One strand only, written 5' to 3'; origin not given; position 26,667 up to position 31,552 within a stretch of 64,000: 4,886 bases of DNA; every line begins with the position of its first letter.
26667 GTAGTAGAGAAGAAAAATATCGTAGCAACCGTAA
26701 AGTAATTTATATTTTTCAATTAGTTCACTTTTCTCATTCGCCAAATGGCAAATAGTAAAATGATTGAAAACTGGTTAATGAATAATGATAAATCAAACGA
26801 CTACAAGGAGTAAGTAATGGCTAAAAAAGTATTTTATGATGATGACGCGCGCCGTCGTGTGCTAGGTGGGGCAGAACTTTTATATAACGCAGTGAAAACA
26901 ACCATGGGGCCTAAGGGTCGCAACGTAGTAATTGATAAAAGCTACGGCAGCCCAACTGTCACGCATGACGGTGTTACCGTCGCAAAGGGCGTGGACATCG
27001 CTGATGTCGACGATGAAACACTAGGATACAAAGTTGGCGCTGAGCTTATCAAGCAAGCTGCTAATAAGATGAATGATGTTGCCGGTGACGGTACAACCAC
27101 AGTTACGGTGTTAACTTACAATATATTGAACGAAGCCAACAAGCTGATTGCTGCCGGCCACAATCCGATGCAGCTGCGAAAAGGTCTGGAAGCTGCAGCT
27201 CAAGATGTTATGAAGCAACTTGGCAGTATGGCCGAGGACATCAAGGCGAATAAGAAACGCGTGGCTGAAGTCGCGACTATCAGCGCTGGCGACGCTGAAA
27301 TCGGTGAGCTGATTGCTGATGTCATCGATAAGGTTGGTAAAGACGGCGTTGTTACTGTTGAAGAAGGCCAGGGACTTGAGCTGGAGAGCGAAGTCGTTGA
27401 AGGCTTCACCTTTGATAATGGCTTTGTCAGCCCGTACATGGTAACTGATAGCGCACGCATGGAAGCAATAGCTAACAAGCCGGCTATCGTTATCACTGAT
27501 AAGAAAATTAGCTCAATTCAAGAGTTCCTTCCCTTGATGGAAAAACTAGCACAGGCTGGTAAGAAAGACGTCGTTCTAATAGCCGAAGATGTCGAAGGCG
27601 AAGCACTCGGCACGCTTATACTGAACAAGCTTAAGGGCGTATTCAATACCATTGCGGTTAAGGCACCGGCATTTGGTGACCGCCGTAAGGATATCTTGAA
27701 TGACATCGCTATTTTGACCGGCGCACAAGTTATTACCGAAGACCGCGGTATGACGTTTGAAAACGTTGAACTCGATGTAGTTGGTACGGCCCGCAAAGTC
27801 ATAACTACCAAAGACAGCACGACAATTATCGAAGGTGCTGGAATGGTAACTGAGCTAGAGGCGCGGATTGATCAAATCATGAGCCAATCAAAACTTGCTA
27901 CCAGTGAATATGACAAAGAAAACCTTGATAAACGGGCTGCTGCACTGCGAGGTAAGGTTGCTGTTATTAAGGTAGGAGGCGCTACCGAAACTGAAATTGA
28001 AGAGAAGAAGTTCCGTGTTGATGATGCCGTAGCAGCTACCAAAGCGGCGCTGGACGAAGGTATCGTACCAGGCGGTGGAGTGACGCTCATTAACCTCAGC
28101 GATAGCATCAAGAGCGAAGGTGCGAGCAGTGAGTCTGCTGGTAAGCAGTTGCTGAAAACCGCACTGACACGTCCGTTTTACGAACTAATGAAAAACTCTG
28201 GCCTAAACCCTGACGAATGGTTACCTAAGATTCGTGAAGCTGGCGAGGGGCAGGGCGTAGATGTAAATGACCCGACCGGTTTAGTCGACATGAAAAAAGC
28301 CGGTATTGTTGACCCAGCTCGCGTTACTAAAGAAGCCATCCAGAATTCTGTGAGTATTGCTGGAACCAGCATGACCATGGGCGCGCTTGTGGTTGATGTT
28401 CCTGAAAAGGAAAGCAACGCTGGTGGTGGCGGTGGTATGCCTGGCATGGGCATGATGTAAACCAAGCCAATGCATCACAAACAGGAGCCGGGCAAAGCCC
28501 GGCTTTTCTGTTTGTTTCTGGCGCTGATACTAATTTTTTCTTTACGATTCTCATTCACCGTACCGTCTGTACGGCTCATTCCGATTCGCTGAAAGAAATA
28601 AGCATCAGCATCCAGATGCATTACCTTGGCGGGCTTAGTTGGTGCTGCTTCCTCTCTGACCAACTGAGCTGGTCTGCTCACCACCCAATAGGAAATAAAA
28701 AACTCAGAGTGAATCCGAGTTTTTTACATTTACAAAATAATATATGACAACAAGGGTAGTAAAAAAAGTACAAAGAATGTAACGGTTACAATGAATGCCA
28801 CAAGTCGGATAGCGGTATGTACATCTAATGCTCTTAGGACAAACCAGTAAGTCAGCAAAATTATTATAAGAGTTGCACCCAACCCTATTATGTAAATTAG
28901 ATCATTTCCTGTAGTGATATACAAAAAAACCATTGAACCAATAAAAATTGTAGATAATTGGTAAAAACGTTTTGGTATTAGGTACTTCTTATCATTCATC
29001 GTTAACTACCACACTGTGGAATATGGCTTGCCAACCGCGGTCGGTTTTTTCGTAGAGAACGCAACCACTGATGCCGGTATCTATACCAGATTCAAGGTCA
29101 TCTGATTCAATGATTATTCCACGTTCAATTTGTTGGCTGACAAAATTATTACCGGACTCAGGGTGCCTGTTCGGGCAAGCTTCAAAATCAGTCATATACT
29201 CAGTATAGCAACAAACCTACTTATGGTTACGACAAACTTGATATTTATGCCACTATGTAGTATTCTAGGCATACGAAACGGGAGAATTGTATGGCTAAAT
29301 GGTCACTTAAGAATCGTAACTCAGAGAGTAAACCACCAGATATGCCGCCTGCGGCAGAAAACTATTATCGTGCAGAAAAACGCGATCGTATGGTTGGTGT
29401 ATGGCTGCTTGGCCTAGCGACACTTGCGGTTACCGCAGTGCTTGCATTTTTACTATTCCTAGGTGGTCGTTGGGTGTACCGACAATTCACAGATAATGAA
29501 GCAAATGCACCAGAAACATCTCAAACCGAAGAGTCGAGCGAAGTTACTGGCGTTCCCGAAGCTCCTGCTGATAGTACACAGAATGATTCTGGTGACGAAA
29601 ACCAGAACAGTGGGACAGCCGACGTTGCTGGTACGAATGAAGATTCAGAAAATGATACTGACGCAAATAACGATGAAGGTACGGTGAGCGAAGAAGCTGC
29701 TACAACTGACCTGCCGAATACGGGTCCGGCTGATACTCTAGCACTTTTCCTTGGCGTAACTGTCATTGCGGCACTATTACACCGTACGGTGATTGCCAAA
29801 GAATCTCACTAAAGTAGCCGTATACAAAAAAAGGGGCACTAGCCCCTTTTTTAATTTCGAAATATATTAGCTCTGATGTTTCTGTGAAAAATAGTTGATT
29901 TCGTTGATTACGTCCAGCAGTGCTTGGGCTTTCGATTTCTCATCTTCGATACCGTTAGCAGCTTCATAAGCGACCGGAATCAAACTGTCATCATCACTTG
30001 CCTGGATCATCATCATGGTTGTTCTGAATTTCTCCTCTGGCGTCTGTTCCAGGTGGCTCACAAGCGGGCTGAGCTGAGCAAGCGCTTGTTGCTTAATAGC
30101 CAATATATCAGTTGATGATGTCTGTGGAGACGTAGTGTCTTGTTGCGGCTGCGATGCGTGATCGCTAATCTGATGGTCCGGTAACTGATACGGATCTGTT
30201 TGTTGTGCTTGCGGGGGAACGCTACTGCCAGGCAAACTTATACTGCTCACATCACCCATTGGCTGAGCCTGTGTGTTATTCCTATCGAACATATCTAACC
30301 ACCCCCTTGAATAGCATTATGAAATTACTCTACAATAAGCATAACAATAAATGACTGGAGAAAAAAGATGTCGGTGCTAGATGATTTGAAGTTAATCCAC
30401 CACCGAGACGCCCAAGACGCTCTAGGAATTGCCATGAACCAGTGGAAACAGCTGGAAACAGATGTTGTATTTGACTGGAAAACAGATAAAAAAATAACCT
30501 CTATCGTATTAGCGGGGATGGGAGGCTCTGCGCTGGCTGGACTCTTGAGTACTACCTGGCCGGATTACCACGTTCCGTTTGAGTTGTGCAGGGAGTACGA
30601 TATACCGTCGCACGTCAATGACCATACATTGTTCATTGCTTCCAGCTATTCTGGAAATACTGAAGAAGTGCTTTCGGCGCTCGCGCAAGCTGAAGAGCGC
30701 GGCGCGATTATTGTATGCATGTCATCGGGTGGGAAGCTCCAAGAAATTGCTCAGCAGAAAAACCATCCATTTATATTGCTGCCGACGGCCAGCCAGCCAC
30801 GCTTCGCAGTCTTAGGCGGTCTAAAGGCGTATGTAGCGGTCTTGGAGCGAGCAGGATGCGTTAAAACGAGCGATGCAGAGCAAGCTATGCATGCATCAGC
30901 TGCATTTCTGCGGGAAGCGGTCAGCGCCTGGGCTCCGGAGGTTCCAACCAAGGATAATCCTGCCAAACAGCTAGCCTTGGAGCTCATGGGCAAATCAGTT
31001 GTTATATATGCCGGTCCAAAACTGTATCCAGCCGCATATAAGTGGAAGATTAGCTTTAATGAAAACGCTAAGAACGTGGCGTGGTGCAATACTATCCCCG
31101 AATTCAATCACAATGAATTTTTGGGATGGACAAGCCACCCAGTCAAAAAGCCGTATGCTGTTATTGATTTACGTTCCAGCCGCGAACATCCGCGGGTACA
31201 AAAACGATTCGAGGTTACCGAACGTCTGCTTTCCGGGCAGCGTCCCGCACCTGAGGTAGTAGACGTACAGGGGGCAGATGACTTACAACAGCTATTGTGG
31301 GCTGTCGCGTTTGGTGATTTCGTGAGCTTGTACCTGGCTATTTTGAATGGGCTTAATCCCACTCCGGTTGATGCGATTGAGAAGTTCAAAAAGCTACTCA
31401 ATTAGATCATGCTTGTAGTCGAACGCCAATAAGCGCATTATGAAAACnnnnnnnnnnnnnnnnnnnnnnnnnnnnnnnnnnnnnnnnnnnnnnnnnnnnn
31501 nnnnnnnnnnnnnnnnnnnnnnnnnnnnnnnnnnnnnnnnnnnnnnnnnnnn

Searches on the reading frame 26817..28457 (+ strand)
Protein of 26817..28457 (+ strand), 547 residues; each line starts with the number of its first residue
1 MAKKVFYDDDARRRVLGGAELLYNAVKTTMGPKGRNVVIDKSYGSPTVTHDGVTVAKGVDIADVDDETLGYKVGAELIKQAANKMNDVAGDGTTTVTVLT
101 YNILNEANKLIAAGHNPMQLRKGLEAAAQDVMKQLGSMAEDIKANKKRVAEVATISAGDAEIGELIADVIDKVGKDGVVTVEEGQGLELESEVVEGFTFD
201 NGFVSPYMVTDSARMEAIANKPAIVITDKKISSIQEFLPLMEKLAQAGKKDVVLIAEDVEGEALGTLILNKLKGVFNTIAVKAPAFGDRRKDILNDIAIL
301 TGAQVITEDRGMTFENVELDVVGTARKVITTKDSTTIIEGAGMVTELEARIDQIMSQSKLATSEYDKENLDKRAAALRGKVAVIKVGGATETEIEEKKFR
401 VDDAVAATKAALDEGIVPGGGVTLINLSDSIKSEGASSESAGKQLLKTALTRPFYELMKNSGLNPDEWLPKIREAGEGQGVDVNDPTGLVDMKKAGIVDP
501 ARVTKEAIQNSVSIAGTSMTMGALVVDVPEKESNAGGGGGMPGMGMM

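Call 78: search_protein_families(library=pfam, proteins=[window:26817-28457:+], max_evalue=0.00001)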
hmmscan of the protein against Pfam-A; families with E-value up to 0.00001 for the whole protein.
window:26817-28457:+ (547 aa): 1 family
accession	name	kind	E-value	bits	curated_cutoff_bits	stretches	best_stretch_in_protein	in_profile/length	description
PF00118.29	Cpn60_TCP1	-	2.4e-69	234.8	34.3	1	22-526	1-487/490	TCP-1/cpn60 chaperonin family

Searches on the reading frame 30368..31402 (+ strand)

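Call 78: search_protein_families(library=pfam, proteins=[window:30368-31402:+], max_evalue=0.00001)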
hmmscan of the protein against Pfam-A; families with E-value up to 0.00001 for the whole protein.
window:30368-31402:+ (345 aa): 2 families
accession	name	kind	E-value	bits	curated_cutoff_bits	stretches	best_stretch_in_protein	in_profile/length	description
PF10432.14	bact-PGI_C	-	2e-45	154.9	24.5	1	196-343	2-150/151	Bacterial phospho-glucose isomerase C-terminal SIS domain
PF01380.27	SIS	-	8.1e-07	29.3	25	1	45-138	7-105/131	SIS domain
